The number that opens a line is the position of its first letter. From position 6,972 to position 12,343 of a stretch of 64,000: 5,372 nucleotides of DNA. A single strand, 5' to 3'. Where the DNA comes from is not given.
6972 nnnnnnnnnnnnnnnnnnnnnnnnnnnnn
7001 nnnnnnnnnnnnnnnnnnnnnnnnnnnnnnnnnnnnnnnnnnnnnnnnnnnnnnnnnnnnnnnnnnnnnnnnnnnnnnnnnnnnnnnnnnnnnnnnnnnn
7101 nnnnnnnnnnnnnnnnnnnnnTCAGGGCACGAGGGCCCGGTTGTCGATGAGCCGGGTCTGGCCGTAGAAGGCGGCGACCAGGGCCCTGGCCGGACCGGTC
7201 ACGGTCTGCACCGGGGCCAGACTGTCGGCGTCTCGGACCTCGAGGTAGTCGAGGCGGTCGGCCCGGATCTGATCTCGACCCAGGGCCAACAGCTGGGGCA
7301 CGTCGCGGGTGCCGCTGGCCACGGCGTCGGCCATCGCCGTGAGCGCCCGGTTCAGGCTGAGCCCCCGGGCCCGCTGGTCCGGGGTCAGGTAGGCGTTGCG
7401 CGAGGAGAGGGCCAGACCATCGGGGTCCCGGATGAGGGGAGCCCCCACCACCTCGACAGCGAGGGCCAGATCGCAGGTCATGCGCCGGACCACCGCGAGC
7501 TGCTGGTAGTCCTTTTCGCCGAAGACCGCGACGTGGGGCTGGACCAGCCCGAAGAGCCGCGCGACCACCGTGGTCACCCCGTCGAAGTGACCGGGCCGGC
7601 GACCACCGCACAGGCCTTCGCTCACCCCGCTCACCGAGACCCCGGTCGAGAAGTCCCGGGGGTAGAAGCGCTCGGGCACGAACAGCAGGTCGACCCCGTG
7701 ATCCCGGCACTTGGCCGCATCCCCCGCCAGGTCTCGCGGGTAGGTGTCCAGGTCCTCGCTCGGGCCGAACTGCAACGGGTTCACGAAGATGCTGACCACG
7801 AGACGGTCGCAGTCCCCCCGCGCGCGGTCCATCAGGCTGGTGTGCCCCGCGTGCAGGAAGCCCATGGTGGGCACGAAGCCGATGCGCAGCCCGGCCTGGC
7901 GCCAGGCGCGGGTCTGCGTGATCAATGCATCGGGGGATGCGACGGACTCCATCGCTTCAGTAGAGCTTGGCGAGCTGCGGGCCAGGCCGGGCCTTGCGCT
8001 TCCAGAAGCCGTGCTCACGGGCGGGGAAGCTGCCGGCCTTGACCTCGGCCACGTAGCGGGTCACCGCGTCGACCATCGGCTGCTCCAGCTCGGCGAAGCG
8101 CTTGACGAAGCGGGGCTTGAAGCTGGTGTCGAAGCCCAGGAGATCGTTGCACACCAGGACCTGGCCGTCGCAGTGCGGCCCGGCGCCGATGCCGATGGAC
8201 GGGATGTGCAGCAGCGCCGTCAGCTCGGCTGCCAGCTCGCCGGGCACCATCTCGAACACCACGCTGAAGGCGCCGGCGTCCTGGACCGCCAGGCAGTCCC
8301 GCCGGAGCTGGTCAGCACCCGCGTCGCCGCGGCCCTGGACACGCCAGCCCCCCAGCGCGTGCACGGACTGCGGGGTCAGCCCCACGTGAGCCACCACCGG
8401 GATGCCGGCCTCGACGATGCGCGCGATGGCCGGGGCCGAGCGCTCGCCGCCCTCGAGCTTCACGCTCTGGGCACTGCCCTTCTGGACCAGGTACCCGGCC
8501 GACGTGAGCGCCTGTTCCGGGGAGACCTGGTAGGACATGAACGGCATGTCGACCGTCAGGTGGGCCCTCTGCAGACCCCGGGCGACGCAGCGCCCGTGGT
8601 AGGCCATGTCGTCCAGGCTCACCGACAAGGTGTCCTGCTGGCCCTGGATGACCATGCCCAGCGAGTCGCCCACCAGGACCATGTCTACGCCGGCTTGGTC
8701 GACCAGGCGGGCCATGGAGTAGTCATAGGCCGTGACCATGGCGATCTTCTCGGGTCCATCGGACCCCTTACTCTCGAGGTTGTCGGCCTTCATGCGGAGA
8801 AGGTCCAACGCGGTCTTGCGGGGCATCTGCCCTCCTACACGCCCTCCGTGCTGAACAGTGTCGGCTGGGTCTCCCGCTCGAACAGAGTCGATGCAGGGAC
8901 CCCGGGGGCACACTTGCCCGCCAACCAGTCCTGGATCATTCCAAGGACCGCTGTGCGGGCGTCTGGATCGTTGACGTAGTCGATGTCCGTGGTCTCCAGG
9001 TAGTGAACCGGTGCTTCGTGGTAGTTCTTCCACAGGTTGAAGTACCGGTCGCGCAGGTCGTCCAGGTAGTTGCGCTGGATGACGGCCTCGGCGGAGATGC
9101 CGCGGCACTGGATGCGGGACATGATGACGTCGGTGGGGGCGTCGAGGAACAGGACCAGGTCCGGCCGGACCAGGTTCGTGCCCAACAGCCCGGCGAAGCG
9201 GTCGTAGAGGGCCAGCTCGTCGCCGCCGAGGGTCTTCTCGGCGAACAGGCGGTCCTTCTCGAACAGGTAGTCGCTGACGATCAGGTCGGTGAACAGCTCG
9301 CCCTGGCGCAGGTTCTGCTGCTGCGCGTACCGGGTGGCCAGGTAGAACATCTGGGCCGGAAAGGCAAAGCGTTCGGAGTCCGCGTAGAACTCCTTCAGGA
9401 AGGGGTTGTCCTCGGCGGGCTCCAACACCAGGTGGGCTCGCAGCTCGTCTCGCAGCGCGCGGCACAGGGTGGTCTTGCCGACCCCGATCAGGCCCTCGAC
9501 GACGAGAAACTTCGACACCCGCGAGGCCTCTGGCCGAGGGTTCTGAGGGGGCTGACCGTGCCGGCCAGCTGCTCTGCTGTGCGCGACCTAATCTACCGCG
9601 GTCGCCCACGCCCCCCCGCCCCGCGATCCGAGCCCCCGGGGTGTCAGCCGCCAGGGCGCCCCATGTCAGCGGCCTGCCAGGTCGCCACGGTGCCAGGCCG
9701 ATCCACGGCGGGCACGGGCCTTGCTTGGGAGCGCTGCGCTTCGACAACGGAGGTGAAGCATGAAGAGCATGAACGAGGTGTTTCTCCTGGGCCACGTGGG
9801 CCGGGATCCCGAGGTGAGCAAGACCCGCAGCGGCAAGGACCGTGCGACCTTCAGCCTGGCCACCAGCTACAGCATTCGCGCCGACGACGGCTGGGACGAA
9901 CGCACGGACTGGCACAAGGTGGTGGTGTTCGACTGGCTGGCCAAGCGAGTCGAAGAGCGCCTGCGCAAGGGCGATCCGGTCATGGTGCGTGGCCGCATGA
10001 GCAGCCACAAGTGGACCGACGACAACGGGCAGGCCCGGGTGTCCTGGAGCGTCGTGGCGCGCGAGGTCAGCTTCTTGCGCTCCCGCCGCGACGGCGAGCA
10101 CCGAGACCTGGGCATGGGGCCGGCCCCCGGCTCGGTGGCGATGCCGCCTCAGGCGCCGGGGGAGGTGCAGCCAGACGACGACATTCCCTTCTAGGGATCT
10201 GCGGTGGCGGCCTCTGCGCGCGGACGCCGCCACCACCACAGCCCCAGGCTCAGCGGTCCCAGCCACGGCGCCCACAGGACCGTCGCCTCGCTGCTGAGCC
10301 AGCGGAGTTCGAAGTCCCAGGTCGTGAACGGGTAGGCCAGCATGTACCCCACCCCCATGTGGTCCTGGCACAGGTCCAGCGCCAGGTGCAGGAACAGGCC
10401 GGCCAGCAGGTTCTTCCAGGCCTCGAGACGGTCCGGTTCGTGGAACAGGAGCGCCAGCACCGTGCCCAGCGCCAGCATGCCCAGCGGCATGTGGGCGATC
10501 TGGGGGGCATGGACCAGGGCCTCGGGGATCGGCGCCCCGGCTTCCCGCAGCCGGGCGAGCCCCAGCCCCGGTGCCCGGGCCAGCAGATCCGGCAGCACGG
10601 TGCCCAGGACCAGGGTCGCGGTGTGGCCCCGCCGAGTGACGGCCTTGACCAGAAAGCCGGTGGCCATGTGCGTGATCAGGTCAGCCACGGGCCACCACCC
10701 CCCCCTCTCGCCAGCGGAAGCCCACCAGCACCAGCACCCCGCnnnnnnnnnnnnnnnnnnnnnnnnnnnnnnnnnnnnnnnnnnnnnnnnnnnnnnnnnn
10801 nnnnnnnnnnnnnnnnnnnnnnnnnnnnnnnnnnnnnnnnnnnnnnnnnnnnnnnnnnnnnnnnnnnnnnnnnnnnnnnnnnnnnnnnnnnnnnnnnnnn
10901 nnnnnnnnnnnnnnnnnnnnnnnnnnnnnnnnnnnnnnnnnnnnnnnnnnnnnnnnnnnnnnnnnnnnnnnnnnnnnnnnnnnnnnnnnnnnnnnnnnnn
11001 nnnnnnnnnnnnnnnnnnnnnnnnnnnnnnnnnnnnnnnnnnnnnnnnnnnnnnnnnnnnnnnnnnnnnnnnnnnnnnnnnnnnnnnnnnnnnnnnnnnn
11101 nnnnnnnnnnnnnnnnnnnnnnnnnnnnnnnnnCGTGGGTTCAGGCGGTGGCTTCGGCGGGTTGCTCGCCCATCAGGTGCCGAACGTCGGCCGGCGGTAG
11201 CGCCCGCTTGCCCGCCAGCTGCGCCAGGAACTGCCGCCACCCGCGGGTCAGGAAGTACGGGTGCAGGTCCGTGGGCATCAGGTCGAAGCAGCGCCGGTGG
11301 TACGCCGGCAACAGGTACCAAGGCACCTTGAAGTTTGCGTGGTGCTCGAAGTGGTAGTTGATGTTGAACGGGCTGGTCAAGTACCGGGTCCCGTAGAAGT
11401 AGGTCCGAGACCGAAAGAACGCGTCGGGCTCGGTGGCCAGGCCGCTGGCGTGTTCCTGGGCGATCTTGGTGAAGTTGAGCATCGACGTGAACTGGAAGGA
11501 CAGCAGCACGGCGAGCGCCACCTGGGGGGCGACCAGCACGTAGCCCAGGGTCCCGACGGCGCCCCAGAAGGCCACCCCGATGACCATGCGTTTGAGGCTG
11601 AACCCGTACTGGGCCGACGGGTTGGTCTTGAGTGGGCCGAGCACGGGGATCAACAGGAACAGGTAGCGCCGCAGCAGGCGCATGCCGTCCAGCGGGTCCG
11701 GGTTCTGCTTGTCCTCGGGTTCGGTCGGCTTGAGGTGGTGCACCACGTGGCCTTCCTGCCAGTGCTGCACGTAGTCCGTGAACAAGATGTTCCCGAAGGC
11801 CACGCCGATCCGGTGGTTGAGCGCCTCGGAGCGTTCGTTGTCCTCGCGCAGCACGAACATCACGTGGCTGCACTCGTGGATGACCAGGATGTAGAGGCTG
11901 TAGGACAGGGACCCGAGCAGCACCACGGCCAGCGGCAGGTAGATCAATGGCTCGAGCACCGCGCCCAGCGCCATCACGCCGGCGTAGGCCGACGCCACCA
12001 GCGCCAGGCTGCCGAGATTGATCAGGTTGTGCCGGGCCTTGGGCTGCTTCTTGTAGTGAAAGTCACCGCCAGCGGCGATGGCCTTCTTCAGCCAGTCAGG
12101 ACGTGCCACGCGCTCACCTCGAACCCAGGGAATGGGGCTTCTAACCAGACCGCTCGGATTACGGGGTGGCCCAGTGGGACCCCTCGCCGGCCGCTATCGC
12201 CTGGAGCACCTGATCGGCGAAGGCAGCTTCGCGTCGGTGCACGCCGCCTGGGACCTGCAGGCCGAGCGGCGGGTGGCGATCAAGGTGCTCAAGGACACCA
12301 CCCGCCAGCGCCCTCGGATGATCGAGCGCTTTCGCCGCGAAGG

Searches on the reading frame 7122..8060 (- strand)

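Call 36: search_protein_families(library=pfam, proteins=[window:7122-8060:-])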
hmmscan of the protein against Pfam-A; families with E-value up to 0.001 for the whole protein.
window:7122-8060:- (312 aa): 1 family
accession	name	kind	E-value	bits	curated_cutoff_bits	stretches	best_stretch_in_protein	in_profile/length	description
PF02569.21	Pantoate_ligase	-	7.5e-94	314.3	20.7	1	43-308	6-267/268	Pantoate-beta-alanine ligase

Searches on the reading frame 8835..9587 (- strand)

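Call 50: search_protein_families(library=pfam, proteins=[window:8835-9587:-], max_evalue=0.00001)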
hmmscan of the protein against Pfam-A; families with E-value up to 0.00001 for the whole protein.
window:8835-9587:- (250 aa): 2 families
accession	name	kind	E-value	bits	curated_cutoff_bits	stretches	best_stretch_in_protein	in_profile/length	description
PF01712.25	dNK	-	1.3e-32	113.7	27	1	28-219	1-199/203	Deoxynucleoside kinase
PF02223.23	Thymidylate_kin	-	1.9e-07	31.4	27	1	30-187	1-164/185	Thymidylate kinase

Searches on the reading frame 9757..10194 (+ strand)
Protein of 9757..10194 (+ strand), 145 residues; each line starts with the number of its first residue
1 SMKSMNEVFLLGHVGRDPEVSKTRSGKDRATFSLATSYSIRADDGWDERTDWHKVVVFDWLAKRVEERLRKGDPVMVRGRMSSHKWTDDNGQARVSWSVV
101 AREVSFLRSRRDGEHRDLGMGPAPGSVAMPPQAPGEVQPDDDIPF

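Call 50: search_protein_families(library=pfam, proteins=[window:9757-10194:+], max_evalue=0.00001)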
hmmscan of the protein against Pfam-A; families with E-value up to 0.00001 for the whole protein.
window:9757-10194:+ (145 aa): 1 family
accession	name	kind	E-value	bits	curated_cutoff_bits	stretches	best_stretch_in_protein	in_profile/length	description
PF00436.31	SSB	-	8e-30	103.4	26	1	5-107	1-104/104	Single-strand binding protein family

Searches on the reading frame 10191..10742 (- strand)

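Call 50: search_protein_families(library=pfam, proteins=[window:10191-10742:-], max_evalue=0.00001)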
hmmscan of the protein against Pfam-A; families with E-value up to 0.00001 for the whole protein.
window:10191-10742:- (183 aa): 1 family
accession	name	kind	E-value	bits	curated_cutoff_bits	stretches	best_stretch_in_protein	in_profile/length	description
PF04307.19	YdjM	-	2.7e-07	30.7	29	1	23-173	4-151/176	YdjM inner membrane protein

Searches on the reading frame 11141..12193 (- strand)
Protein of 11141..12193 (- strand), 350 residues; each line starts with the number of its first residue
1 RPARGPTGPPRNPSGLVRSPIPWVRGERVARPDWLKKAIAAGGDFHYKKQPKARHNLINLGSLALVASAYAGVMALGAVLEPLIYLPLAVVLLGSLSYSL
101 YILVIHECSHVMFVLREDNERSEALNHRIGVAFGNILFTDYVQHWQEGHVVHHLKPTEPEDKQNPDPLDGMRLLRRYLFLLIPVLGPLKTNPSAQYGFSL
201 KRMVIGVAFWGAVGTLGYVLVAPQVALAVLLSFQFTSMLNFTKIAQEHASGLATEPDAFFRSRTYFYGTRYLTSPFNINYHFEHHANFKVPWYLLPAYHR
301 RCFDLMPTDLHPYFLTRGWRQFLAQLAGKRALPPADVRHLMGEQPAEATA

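Call 50: search_protein_families(library=pfam, proteins=[window:11141-12193:-], max_evalue=0.00001)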
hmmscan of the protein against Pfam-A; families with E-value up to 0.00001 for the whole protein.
window:11141-12193:- (350 aa): 1 family
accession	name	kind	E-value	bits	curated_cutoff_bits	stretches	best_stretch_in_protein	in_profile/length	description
PF00487.30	FA_desaturase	-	4.1e-20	73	29.7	1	87-315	7-251/253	Fatty acid desaturase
